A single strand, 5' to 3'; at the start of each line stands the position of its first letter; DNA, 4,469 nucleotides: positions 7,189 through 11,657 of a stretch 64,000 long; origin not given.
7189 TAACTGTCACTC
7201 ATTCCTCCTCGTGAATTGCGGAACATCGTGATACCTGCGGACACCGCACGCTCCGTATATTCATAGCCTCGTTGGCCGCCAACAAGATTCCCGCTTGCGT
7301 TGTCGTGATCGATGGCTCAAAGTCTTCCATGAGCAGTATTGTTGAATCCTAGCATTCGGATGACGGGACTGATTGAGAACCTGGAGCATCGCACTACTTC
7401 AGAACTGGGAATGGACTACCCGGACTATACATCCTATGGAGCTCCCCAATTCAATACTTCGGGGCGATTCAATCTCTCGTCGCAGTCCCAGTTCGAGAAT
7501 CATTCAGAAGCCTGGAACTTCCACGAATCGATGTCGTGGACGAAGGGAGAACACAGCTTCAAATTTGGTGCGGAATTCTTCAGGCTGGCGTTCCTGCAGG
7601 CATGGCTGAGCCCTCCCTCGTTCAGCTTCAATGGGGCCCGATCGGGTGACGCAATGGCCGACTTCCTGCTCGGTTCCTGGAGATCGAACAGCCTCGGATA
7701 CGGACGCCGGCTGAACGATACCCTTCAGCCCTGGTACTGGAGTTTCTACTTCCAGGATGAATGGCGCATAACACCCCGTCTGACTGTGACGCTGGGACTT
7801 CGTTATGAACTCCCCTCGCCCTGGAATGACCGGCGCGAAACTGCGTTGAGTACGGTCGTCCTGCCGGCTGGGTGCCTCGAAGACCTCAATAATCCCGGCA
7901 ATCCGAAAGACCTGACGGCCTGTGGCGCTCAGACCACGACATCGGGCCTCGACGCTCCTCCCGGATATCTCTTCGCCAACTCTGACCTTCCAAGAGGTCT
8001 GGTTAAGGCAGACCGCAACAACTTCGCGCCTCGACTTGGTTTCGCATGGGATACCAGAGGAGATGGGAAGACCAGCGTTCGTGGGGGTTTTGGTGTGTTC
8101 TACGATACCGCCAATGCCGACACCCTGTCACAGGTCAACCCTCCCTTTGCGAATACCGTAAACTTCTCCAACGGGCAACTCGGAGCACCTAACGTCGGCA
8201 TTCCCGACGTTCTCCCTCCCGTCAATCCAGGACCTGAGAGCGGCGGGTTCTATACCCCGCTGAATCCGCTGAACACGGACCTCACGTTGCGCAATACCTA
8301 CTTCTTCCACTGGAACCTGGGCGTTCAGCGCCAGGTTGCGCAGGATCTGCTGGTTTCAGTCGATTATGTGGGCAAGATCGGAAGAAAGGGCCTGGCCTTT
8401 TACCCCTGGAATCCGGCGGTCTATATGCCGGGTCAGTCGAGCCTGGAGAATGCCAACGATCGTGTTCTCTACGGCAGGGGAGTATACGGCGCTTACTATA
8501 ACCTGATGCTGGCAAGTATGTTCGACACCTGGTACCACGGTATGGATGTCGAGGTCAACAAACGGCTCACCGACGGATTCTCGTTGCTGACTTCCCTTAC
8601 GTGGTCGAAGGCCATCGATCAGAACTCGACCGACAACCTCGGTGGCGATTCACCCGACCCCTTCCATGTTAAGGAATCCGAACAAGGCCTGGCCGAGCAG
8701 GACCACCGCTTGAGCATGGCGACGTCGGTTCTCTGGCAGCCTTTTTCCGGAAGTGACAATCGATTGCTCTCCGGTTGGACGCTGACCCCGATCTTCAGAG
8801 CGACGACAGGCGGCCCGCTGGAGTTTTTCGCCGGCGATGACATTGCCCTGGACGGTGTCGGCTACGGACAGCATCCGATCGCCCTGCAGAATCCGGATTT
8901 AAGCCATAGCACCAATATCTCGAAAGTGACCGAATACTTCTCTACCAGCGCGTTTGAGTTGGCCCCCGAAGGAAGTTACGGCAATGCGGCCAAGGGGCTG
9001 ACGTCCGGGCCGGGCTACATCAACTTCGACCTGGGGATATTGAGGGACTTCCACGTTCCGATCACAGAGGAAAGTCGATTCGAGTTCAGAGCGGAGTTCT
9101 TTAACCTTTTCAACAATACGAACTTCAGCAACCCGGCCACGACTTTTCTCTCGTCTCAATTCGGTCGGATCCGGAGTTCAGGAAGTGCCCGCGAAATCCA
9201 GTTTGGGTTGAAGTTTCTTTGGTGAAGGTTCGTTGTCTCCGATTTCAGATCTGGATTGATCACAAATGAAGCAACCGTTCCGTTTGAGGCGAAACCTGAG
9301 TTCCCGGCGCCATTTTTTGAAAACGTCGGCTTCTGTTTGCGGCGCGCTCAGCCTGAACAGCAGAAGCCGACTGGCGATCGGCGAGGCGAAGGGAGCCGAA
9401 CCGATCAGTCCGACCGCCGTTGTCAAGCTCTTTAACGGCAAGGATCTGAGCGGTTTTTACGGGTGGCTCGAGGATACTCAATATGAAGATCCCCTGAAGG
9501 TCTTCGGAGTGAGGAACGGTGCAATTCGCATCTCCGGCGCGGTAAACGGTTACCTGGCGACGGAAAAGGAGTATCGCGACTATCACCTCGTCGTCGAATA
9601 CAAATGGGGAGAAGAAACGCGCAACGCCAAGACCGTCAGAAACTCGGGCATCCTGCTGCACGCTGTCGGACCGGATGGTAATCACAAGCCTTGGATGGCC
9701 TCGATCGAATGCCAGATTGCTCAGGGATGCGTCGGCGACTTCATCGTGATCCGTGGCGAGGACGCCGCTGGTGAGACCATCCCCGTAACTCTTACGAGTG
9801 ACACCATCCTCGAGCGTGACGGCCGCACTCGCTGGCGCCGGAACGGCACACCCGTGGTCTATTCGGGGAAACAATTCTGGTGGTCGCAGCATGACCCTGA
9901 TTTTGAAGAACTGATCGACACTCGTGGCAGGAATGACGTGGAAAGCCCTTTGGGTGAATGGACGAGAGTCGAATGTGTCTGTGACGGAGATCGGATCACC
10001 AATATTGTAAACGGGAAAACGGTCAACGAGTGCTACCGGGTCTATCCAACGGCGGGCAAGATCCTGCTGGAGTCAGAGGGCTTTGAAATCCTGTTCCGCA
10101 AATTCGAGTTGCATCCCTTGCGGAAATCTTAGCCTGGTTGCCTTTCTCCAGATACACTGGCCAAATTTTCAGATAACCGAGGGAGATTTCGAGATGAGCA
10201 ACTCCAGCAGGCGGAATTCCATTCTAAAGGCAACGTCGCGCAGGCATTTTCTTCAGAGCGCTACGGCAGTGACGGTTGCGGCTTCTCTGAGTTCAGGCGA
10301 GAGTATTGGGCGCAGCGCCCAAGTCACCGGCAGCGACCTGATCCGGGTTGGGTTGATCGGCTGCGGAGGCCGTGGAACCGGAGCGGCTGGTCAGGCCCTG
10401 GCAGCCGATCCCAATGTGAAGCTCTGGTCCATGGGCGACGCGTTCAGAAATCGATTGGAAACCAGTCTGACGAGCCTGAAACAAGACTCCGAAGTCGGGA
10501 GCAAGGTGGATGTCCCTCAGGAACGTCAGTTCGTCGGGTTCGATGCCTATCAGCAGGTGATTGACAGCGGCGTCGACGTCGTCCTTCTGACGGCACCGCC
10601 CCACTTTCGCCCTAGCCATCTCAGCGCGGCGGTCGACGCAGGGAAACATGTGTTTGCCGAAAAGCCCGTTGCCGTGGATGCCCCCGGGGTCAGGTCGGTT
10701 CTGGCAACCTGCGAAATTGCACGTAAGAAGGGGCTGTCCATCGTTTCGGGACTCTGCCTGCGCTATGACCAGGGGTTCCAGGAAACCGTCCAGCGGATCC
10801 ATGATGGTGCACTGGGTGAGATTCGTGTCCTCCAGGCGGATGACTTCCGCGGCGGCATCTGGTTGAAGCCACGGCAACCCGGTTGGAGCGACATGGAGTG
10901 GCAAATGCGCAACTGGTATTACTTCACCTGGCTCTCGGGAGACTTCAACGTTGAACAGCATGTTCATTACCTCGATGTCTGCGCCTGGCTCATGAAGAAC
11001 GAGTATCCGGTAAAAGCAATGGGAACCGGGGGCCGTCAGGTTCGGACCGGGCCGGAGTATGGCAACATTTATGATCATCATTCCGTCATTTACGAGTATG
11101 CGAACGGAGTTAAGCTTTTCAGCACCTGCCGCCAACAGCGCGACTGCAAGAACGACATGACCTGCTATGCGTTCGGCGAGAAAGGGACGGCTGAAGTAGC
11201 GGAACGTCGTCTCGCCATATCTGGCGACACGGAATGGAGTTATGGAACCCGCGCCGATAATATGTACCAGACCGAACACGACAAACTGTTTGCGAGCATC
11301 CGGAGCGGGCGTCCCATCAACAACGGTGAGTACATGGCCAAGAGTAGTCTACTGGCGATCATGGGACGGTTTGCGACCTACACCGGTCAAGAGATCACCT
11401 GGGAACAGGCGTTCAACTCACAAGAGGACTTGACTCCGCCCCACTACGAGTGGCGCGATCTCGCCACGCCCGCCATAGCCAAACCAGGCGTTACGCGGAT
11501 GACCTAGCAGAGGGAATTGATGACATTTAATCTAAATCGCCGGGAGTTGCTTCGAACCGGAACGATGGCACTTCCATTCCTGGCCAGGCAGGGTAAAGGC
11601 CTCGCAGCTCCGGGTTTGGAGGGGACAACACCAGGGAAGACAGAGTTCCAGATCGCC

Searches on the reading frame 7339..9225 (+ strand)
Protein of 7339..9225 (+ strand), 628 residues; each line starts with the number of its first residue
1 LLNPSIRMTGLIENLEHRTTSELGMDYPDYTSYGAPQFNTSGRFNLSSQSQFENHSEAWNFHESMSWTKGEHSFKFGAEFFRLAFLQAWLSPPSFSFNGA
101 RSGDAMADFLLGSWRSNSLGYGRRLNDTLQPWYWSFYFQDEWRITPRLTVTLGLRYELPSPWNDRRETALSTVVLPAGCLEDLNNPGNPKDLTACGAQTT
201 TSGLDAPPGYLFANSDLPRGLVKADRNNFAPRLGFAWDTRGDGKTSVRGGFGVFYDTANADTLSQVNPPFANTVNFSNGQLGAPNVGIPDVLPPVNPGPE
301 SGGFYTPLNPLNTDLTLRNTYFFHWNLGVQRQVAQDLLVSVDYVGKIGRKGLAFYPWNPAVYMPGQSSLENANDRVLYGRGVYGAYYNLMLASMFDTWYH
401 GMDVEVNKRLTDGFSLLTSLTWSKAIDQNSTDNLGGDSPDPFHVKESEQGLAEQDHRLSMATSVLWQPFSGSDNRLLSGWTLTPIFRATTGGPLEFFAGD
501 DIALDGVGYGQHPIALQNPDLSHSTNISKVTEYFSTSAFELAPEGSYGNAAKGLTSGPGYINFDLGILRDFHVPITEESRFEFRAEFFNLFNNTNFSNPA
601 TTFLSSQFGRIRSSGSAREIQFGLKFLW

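Call 106: search_protein_families(library=pfam, proteins=[window:7339-9225:+], max_evalue=0.00001)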
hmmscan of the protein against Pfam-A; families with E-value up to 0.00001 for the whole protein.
window:7339-9225:+ (628 aa): 1 family
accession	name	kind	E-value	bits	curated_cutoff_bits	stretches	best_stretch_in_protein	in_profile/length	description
PF25183.1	OMP_b-brl_4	-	1e-128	431.5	30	1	23-621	246-838/838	Outer membrane beta barrel domain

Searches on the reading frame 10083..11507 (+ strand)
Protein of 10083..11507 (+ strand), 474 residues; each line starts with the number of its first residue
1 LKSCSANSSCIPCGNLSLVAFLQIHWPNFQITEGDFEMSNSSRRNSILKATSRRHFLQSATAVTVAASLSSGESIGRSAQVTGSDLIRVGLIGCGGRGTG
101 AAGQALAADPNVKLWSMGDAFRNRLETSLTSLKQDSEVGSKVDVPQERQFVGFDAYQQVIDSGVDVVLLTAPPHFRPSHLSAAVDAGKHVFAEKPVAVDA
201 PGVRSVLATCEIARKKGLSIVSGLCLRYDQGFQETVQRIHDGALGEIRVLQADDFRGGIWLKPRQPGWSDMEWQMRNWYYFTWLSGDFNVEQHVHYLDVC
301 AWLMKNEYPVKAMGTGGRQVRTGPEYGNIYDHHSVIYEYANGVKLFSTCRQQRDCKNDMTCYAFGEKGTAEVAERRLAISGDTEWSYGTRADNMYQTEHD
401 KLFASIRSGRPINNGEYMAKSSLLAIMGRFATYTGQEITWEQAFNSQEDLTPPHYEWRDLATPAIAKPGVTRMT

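Call 106: search_protein_families(library=pfam, proteins=[window:10083-11507:+], max_evalue=0.00001)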
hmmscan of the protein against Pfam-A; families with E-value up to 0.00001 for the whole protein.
window:10083-11507:+ (474 aa): 2 families
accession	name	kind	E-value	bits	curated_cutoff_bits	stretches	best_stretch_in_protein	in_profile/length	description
PF01408.29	GFO_IDH_MocA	-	2.1e-09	38.5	24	1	87-212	1-111/120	Oxidoreductase family, NAD-binding Rossmann fold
PF22725.1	GFO_IDH_MocA_C3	-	3e-09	37.4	27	1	232-371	1-124/124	GFO/IDH/MocA C-terminal domain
